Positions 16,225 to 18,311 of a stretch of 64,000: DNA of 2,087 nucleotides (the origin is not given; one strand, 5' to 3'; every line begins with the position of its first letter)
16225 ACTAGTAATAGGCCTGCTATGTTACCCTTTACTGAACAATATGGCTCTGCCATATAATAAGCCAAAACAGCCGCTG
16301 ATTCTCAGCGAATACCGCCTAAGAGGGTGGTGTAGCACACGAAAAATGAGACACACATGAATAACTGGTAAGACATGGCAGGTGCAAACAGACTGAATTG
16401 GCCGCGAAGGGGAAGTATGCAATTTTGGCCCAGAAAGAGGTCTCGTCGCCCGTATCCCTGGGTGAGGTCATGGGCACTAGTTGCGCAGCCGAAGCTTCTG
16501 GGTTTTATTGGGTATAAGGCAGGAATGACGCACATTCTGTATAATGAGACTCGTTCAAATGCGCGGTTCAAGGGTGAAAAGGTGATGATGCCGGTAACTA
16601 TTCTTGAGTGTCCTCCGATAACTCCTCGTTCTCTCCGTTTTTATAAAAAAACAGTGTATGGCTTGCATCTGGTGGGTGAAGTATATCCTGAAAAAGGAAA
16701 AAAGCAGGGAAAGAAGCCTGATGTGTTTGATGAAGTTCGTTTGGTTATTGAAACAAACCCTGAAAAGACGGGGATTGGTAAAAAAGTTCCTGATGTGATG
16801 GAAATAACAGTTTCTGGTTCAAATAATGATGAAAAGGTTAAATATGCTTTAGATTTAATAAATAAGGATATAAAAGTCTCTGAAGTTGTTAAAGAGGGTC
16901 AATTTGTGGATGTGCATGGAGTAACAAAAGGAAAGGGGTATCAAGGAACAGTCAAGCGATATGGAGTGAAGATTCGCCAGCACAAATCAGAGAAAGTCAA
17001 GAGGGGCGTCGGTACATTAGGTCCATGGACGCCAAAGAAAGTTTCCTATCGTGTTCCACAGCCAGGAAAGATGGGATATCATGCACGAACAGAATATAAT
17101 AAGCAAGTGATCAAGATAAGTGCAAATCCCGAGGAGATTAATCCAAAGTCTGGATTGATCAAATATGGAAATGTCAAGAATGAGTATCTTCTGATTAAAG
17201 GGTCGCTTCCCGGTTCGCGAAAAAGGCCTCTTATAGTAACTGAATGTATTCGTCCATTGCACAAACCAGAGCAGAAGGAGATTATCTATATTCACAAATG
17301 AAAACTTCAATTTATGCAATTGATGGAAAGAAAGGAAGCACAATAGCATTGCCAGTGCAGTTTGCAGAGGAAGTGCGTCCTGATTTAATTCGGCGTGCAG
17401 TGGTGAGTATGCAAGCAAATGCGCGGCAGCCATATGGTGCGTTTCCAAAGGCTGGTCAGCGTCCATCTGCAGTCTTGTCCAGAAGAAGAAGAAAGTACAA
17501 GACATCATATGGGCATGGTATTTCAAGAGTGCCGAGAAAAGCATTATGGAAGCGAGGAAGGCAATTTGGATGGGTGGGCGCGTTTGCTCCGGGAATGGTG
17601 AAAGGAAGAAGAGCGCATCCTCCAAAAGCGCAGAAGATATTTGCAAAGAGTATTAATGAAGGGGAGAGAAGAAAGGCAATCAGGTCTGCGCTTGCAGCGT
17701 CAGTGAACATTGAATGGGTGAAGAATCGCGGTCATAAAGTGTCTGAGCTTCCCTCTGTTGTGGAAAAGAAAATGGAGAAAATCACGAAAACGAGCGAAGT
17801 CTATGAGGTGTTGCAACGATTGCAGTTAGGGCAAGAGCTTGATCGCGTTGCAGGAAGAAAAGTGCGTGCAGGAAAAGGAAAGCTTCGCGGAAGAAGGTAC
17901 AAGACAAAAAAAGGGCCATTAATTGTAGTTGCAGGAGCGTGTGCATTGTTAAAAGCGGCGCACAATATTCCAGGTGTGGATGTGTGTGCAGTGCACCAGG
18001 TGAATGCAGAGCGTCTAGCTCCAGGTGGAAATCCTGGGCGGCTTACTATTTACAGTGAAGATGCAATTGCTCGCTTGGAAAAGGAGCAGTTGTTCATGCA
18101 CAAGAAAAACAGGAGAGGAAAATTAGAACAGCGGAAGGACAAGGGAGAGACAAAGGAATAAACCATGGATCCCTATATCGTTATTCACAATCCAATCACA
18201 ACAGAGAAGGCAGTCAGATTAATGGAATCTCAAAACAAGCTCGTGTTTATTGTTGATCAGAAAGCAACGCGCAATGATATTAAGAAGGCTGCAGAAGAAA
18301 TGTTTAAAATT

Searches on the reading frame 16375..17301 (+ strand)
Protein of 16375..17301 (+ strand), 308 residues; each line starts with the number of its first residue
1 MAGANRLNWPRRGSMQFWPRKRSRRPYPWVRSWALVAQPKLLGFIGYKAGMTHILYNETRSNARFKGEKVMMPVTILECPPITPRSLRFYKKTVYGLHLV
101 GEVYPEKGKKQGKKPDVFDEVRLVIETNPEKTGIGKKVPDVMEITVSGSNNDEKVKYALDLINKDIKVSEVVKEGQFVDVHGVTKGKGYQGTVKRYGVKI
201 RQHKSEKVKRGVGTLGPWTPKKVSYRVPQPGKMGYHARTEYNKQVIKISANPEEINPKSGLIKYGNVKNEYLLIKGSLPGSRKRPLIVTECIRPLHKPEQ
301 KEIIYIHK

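Call 58: search_protein_families(library=pfam, proteins=[window:16375-17301:+], max_evalue=0.00001)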
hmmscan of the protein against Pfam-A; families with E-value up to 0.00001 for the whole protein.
window:16375-17301:+ (308 aa): 1 family
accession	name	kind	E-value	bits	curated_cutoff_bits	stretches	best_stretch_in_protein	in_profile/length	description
PF00297.29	Ribosomal_L3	-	2.3e-67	228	22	2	120-304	159-357/369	Ribosomal protein L3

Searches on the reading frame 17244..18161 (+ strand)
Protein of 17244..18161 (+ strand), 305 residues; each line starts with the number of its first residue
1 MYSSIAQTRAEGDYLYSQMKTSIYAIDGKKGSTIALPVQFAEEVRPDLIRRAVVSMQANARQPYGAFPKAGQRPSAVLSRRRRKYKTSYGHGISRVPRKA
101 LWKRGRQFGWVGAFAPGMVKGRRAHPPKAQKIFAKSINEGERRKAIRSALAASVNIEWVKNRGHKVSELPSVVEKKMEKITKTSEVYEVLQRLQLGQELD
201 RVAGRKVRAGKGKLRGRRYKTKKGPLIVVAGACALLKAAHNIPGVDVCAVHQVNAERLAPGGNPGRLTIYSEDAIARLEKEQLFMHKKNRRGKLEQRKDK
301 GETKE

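Call 58: search_protein_families(library=pfam, proteins=[window:17244-18161:+], max_evalue=0.00001)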
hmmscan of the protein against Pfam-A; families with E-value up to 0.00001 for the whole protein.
window:17244-18161:+ (305 aa): 1 family
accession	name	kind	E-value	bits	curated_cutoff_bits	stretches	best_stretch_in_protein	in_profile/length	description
PF00573.27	Ribosomal_L4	-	2.5e-35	122.3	25.8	1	36-280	3-189/190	Ribosomal protein L4/L1 family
